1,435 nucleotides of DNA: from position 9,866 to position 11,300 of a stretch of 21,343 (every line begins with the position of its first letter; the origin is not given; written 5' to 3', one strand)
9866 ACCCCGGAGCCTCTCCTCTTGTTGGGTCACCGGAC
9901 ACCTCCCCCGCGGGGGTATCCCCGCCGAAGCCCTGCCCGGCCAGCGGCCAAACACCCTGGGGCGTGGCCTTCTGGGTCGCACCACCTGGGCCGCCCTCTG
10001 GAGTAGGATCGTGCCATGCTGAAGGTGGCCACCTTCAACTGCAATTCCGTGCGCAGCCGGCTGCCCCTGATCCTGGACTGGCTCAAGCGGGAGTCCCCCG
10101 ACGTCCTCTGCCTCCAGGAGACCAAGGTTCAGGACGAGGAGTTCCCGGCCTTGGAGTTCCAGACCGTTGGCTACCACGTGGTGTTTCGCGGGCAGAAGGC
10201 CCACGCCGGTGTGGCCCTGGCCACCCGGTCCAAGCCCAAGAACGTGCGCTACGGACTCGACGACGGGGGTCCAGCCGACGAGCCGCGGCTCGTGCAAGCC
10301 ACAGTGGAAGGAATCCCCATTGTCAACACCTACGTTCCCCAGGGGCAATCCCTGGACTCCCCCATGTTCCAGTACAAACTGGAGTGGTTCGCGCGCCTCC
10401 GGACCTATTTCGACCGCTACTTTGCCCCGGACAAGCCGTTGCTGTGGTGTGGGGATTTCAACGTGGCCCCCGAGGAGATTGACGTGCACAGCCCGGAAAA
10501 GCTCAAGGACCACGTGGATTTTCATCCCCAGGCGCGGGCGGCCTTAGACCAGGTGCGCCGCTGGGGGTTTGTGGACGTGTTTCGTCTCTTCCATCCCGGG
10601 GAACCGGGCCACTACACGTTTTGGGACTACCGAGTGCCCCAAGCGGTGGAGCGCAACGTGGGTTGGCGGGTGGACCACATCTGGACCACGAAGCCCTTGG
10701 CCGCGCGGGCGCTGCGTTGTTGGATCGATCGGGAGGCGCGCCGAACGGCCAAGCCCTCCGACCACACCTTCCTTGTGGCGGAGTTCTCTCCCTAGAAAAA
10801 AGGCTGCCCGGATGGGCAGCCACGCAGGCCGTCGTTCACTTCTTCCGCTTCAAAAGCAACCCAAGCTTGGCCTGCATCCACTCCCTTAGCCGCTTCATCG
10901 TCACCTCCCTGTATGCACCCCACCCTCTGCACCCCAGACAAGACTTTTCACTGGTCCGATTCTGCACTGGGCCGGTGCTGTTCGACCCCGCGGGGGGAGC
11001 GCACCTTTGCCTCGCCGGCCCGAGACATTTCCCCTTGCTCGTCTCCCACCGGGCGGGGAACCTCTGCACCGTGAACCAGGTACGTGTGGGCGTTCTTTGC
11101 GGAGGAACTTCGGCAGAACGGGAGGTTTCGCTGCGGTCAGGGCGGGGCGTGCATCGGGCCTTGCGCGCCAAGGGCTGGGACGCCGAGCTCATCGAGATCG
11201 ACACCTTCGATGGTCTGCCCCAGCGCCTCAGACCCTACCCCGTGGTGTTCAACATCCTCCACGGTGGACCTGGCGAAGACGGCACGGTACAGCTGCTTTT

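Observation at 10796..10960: Canonically signalled 20-codon small ORF on the minus strand between xth and ddl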

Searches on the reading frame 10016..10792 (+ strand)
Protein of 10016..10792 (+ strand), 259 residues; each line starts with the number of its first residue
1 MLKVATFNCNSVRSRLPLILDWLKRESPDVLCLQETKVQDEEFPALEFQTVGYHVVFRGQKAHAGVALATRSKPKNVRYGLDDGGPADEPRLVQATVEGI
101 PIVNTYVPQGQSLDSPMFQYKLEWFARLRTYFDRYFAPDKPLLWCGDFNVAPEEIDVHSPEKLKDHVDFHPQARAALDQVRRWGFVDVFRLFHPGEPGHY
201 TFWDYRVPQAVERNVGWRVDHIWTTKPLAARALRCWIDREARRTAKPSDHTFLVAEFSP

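Call 13: find_encoding_contigs(protein=window:10016-10792:+, flank=3000, max_places=10)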
Protein window:10016-10792:+ (259 aa): no gene with exactly this product is on record in the collection.

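Call 14: search_protein_families(library=pfam, proteins=[window:10016-10792:+])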
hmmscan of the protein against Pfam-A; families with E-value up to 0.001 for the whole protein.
window:10016-10792:+ (259 aa): 1 family
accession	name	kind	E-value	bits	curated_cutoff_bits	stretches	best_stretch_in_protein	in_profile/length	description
PF03372.29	Exo_endo_phos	-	8.4e-34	117.6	24.5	1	5-250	1-225/225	Endonuclease/Exonuclease/phosphatase family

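Call 15: find_related_loci(query=window:10016-10792:+, collection=genome_contigs, flank=4000)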
Query window:10016-10792:+ (259 aa) in genome_contigs; peptide patterns used: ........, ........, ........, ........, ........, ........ (x = any residue, [..] = any of these).
599 stretches matched a pattern (row limit reached: there are more); 589 encode a relative of the query (tblastn E <= 1e-3); the best 80 are kept; 80 distinct loci.
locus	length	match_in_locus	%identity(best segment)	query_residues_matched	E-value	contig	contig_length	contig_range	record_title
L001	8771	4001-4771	76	2-258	4e-136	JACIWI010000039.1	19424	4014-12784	MAG: Candidatus Bipolaricaulota bacterium isolate MAG-22 Bipolaricaulaceae_A3_bin12_Scaffold_39, whole genome shotgun se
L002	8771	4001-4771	76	1-257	5e-136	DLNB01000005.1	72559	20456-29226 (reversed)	MAG TPA_asm: Acetothermia bacterium UBA7521 UBA7521_contig_801, whole genome shotgun sequence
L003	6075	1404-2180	74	1-259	4e-133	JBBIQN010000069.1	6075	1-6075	MAG: Candidatus Bipolaricaulota bacterium isolate MTF170219_bin_327 NODE_10668_length_6075_cov_198.298173, whole genome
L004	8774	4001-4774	73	1-258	5e-133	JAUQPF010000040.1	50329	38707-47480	MAG: Candidatus Bipolaricaulota bacterium isolate GMQP.bins.31.201705 NODE_313_length_50329_cov_233.708, whole genome sh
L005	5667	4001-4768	73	1-257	4e-131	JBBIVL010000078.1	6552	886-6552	MAG: Candidatus Bipolaricaulota bacterium isolate PGS172224_bin_76 NODE_3105_length_6552_cov_4.310143, whole genome shot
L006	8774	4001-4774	73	1-258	2e-131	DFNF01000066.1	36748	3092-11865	MAG TPA_asm: Acetothermia bacterium UBA3574 UBA3574_contig_242, whole genome shotgun sequence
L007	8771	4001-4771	75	2-258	7e-131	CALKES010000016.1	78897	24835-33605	MAG: Candidatus Bipolaricaulota bacterium isolate S1_Bin_METABAT__52_1 genome assembly, contig: c_000002020951, whole ge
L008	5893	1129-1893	72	4-258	5e-130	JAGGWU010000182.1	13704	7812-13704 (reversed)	MAG: Candidatus Bipolaricaulota bacterium isolate AUK134 PB_MBMC_088_c_000000000050, whole genome shotgun sequence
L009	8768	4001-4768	72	1-257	1e-129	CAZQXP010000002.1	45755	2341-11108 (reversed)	MAG TPA_asm: uncultured Thermotogaceae bacterium isolate SRP104967_co1_45 genome assembly, contig: NODE_230_length_45755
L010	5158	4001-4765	72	4-258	1e-129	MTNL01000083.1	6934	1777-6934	MAG: Candidatus Acetothermia bacterium JdFR-50 JGI24020J35080_1003052, whole genome shotgun sequence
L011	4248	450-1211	71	4-257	4e-131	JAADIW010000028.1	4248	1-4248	MAG: Caldisericota bacterium isolate M_MetaBat.76 contig-127_35756, whole genome shotgun sequence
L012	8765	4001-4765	72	4-258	5e-129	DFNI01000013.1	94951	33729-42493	MAG TPA_asm: Acetothermia bacterium UBA3571 UBA3571_contig_237, whole genome shotgun sequence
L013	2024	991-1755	72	4-258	4e-137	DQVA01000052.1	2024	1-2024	MAG TPA_asm: Candidatus Bipolaricaulota bacterium isolate SZUA-1496 k95_33815, whole genome shotgun sequence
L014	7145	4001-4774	70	1-258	3e-128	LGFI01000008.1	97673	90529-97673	MAG: Acetothermia bacterium 64_32 S_OP1_64_33_7, whole genome shotgun sequence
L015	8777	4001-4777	69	1-259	8e-126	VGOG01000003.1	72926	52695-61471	MAG: Chloroflexi bacterium isolate K_DeepCast_250m_m2_317 K_DeepCast_250m_m2_317_Ga0194125_10000389, whole genome shotgu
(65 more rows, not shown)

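Call 17: find_related_loci(query=window:10016-10792:+, collection=metagenome_contigs, flank=3000)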
Query window:10016-10792:+ (259 aa) in metagenome_contigs; peptide patterns used: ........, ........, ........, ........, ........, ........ (x = any residue, [..] = any of these).
600 stretches matched a pattern (row limit reached: there are more); 573 encode a relative of the query (tblastn E <= 1e-3); the best 80 are kept; 80 distinct loci.
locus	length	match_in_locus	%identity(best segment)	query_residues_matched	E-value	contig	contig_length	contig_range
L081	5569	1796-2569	75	1-258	6e-135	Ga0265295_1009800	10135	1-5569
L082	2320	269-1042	75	1-258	9e-141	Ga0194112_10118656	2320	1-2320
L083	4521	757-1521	73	4-258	3e-131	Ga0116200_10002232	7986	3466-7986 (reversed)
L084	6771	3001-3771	76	1-257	1e-130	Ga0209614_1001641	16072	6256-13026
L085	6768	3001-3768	73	1-257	1e-130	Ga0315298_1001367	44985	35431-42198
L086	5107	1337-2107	76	1-257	7e-131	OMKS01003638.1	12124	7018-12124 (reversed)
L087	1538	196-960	72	4-258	8e-141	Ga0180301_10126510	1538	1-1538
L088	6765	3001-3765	72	4-258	5e-130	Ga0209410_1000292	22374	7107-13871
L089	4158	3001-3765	72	4-258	2e-130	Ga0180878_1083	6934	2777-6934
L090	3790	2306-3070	72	4-258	2e-132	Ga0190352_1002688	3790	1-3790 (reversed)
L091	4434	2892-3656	71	4-258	1e-130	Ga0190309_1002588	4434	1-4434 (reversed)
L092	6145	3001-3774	70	1-258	2e-128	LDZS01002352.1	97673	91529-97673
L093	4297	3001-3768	71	2-257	7e-129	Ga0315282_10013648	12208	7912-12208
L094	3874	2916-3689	70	1-258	4e-130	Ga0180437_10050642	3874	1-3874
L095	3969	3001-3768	72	2-258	1e-127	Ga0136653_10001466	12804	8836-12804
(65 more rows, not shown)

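Call 21: find_homologous_proteins(query=window:10016-10792:+, max_evalue=1e-60)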
Query window:10016-10792:+ (259 aa): 6063 proteins with E <= 1e-60 among 8000 candidates; the best 120 are listed.
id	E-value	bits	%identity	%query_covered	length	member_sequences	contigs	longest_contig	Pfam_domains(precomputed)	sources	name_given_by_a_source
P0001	1.0e-179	613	100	100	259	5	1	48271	PF03372.30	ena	-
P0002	2.0e-142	491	78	100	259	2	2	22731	PF03372.30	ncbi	-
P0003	3.3e-140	484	78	99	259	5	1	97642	PF03372.30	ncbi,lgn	-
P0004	1.0e-139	482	78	99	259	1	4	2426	PF03372.30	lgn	-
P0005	4.9e-137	473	76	99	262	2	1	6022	PF03372.30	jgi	-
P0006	5.9e-137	473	75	99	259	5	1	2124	PF03372.30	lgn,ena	-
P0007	2.3e-136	471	75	99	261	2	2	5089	PF03372.30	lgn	-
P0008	3.2e-136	471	76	100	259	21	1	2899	PF03372.30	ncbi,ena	-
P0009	4.4e-136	470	76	99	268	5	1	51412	PF03372.30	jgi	jgi:exodeoxyribonuclease-3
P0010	5.7e-136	470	76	99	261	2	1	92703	PF03372.30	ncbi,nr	ncbi:exodeoxyribonuclease III [Candidatus Bipolaricaulota bacterium]|nr:exodeoxyribonuclease III [Ca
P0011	8.6e-136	469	74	100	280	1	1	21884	PF03372.30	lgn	-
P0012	2.0e-135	468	76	100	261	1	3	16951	PF03372.30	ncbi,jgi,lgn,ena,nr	ncbi:MAG TPA: exodeoxyribonuclease III [Candidatus Acetothermia bacterium]|nr:exodeoxyribonuclease I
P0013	2.9e-135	468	76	99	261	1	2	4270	PF03372.30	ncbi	-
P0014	3.3e-135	467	74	99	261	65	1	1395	PF03372.30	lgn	-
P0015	2.6e-134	464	75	99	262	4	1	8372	PF03372.30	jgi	-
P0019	2.7e-133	461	73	100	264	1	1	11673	PF03372.30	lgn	-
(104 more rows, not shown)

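Call 22: find_encoding_contigs(protein=P0001, flank=3000, max_places=10)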
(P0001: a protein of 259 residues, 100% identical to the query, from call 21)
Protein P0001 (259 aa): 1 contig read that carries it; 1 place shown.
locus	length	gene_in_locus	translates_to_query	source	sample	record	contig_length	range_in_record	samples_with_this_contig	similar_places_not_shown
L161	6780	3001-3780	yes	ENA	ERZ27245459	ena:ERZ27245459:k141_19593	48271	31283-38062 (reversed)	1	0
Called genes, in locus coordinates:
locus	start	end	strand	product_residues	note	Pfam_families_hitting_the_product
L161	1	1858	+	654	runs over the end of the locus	PF01145:Band_7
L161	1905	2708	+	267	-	PF00795:CN_hydrolase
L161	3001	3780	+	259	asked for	PF03372:Exo_endo_phos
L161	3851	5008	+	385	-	PF01820:Dala_Dala_lig_N, PF07478:Dala_Dala_lig_C, PF13535:ATP-grasp_4 (weak)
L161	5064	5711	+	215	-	PF13483:Lactamase_B_3, PF12706:Lactamase_B_2 (weak)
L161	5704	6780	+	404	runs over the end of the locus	PF00155:Aminotran_1_2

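Call 23: list_cluster_members(proteins=[P0001, P0002, P0003, P0004])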
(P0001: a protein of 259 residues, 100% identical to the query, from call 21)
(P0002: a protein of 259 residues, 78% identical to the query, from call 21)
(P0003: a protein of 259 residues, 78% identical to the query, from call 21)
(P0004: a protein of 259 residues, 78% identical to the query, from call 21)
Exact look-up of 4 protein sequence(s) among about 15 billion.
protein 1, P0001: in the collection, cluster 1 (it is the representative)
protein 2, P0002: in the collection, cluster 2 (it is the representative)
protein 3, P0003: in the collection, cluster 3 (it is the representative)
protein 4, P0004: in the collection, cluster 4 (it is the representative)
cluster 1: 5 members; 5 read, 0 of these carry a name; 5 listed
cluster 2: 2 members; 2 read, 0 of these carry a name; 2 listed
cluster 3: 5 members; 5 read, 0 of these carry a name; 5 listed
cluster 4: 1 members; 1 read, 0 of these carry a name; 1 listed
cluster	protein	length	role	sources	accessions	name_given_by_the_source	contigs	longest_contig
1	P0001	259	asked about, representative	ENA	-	-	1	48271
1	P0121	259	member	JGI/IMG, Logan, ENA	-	-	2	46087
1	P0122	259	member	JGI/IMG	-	-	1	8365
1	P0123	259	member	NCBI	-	-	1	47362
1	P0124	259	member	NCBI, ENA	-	-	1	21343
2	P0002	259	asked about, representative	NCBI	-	-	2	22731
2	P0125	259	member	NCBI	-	-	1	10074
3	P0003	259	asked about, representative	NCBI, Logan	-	-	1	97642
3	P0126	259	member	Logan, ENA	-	-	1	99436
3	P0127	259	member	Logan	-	-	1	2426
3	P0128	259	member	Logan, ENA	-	-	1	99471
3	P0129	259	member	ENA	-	-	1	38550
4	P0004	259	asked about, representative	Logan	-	-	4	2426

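Call 24: find_encoding_contigs(protein=P0121, flank=3000, max_places=10)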
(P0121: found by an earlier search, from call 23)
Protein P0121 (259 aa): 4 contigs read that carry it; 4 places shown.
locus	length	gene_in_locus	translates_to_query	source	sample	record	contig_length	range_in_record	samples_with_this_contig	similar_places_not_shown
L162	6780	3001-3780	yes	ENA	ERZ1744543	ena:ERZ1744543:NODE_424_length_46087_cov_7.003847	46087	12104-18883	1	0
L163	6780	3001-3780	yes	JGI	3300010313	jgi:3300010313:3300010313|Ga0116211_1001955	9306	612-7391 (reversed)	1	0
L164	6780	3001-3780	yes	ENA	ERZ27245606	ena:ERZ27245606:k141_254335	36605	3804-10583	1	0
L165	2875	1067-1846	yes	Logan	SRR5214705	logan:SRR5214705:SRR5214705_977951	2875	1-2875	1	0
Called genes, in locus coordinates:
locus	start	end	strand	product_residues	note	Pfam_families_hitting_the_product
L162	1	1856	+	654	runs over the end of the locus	PF01145:Band_7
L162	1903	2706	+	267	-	PF00795:CN_hydrolase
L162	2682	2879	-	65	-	-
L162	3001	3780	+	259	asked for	PF03372:Exo_endo_phos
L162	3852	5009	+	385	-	PF01820:Dala_Dala_lig_N, PF07478:Dala_Dala_lig_C, PF13535:ATP-grasp_4 (weak)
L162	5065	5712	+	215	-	PF13483:Lactamase_B_3, PF12706:Lactamase_B_2 (weak)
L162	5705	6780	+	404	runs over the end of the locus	PF00155:Aminotran_1_2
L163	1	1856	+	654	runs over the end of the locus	PF01145:Band_7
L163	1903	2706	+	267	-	PF00795:CN_hydrolase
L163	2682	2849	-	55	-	-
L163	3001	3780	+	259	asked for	PF03372:Exo_endo_phos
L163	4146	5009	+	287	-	PF01820:Dala_Dala_lig_N, PF02222:ATP-grasp (weak), PF07478:Dala_Dala_lig_C, PF13535:ATP-grasp_4 (weak)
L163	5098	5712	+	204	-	PF13483:Lactamase_B_3, PF12706:Lactamase_B_2 (weak)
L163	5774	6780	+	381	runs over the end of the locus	PF00155:Aminotran_1_2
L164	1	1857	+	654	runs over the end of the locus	PF01145:Band_7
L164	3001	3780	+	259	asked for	PF03372:Exo_endo_phos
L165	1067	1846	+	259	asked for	PF03372:Exo_endo_phos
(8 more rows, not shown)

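Call 25: find_encoding_contigs(protein=P0122, flank=3000, max_places=10)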
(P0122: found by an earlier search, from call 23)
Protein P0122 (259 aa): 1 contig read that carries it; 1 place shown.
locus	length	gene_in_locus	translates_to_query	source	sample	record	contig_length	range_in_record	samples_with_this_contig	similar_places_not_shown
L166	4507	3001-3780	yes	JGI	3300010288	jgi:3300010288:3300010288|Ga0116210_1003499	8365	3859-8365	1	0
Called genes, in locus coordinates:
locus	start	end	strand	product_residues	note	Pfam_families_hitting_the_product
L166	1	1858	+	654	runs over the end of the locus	PF01145:Band_7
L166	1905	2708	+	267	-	PF00795:CN_hydrolase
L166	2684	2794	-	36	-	-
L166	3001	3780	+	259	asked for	PF03372:Exo_endo_phos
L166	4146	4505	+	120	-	?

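Call 26: find_encoding_contigs(protein=P0123, flank=3000, max_places=10)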
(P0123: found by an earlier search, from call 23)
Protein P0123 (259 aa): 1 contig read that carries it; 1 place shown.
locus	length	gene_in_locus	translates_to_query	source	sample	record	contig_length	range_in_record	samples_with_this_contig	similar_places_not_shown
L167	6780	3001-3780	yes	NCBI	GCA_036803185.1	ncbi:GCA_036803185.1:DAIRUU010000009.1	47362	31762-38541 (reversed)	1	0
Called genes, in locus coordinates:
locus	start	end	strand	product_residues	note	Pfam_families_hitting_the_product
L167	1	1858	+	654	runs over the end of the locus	PF01145:Band_7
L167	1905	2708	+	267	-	PF00795:CN_hydrolase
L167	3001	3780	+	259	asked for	PF03372:Exo_endo_phos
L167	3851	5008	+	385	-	PF01820:Dala_Dala_lig_N, PF07478:Dala_Dala_lig_C, PF13535:ATP-grasp_4 (weak)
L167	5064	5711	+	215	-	PF13483:Lactamase_B_3, PF12706:Lactamase_B_2 (weak)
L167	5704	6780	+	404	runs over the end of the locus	PF00155:Aminotran_1_2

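Call 28: find_encoding_contigs(protein=P0002, flank=3000, max_places=6)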
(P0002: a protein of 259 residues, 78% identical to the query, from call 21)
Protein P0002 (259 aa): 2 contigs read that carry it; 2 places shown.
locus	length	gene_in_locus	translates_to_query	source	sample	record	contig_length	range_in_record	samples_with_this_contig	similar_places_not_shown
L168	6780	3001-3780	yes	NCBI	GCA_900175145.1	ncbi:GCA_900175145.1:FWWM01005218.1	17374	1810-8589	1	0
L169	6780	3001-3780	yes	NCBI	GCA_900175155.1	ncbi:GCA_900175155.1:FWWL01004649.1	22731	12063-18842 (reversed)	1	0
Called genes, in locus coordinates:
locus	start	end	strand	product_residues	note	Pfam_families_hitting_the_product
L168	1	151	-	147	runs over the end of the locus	-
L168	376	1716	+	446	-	PF01145:Band_7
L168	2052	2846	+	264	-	PF00795:CN_hydrolase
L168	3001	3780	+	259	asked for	PF03372:Exo_endo_phos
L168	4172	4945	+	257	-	PF00149:Metallophos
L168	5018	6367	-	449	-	PF01546:Peptidase_M20, PF07687:M20_dimer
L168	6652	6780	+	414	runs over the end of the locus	PF22148:Fervidolysin_NPro-like, PF00082:Peptidase_S8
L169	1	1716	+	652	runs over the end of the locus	PF01145:Band_7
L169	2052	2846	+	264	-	PF00795:CN_hydrolase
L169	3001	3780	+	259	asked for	PF03372:Exo_endo_phos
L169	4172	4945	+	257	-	PF00149:Metallophos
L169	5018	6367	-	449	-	PF01546:Peptidase_M20, PF07687:M20_dimer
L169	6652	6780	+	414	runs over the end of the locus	PF22148:Fervidolysin_NPro-like, PF00082:Peptidase_S8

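Call 29: find_encoding_contigs(protein=P0003, flank=3000, max_places=6)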
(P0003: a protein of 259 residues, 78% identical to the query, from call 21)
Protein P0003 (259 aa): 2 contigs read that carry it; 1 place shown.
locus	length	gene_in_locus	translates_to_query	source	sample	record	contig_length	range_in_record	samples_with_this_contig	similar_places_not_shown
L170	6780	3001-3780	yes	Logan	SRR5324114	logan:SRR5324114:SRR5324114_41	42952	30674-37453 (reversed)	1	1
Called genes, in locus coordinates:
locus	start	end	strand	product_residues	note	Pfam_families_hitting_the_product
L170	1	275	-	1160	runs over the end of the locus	PF22842:Pel9A-like_beta_helix (faint), PF05048:NosD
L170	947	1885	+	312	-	PF14326:DUF4384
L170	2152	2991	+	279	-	PF00795:CN_hydrolase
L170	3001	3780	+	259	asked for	PF03372:Exo_endo_phos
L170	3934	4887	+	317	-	PF01820:Dala_Dala_lig_N, PF02655:ATP-grasp_3, PF02222:ATP-grasp, PF07478:Dala_Dala_lig_C, PF13535:ATP-grasp_4 (weak)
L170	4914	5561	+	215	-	PF13483:Lactamase_B_3, PF12706:Lactamase_B_2 (faint)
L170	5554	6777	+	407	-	PF00155:Aminotran_1_2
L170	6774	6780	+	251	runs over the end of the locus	PF01479:S4, PF01728:FtsJ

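Call 30: find_encoding_contigs(protein=P0004, flank=3000, max_places=6)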
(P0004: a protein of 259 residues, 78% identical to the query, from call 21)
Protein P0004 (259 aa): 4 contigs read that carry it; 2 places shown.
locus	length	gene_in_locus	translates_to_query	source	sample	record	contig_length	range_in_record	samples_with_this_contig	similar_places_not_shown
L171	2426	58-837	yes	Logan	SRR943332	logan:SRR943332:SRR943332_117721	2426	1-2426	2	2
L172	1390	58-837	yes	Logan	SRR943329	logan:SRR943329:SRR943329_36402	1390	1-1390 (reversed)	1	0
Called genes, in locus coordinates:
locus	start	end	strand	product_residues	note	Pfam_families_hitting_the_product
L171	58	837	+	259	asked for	PF03372:Exo_endo_phos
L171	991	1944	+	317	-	PF01820:Dala_Dala_lig_N, PF02655:ATP-grasp_3 (weak), PF02222:ATP-grasp (weak), PF07478:Dala_Dala_lig_C, PF13535:ATP-grasp_4 (weak)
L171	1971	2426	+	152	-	?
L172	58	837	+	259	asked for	PF03372:Exo_endo_phos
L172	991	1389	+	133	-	?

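Call 42: find_encoding_contigs(protein=P0019, flank=3000, max_places=6)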
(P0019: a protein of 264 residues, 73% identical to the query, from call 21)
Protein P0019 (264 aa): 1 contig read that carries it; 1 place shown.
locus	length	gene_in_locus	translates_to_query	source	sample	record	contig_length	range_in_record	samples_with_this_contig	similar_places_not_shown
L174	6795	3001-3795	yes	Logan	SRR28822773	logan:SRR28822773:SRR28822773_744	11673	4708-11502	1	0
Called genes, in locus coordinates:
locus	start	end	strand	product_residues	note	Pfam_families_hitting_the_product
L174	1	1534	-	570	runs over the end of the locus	PF00485:PRK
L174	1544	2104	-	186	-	PF01661:Macro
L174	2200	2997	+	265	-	PF00795:CN_hydrolase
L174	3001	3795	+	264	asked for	PF03372:Exo_endo_phos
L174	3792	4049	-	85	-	PF20114:DUF6504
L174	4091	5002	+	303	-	PF02390:Methyltransf_4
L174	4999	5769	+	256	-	-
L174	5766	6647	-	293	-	PF00480:ROK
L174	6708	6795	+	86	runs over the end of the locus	?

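Call 43: find_encoding_contigs(protein=P0125, flank=3000, max_places=6)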
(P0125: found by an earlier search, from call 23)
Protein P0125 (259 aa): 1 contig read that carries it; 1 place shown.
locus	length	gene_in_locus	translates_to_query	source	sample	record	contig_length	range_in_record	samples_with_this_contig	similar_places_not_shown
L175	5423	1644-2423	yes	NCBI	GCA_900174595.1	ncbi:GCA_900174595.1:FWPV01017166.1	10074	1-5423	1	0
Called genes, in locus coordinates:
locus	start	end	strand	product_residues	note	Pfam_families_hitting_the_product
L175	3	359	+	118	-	?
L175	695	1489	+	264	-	PF00795:CN_hydrolase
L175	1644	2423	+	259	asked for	PF03372:Exo_endo_phos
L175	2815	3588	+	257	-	PF00149:Metallophos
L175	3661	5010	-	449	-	PF01546:Peptidase_M20, PF07687:M20_dimer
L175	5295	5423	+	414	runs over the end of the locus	PF22148:Fervidolysin_NPro-like, PF00082:Peptidase_S8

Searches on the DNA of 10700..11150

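Call 5: search_rna_families(source=window, start=10700, end=11150, threshold=evalue, max_evalue=10, show_alignments=3)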
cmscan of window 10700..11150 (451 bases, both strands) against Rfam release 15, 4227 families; matches with E-value up to 10: 3.
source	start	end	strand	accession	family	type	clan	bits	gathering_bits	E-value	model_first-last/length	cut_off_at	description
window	10979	11051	-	RF02805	PyrR207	Gene; snRNA; snoRNA; HACA-box;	-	18.3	60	0.6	1-65/65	no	Pyrobaculum sRNA 207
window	10759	10820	-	RF02869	ncS025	Gene; sRNA;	-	15.1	46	3.5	1-85/85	no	Burkholderia sRNA 25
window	10949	10977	+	RF00874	mir-BART12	Gene; miRNA;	-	14.5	70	7.7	27-55/84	no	mir-BART12 microRNA precursor family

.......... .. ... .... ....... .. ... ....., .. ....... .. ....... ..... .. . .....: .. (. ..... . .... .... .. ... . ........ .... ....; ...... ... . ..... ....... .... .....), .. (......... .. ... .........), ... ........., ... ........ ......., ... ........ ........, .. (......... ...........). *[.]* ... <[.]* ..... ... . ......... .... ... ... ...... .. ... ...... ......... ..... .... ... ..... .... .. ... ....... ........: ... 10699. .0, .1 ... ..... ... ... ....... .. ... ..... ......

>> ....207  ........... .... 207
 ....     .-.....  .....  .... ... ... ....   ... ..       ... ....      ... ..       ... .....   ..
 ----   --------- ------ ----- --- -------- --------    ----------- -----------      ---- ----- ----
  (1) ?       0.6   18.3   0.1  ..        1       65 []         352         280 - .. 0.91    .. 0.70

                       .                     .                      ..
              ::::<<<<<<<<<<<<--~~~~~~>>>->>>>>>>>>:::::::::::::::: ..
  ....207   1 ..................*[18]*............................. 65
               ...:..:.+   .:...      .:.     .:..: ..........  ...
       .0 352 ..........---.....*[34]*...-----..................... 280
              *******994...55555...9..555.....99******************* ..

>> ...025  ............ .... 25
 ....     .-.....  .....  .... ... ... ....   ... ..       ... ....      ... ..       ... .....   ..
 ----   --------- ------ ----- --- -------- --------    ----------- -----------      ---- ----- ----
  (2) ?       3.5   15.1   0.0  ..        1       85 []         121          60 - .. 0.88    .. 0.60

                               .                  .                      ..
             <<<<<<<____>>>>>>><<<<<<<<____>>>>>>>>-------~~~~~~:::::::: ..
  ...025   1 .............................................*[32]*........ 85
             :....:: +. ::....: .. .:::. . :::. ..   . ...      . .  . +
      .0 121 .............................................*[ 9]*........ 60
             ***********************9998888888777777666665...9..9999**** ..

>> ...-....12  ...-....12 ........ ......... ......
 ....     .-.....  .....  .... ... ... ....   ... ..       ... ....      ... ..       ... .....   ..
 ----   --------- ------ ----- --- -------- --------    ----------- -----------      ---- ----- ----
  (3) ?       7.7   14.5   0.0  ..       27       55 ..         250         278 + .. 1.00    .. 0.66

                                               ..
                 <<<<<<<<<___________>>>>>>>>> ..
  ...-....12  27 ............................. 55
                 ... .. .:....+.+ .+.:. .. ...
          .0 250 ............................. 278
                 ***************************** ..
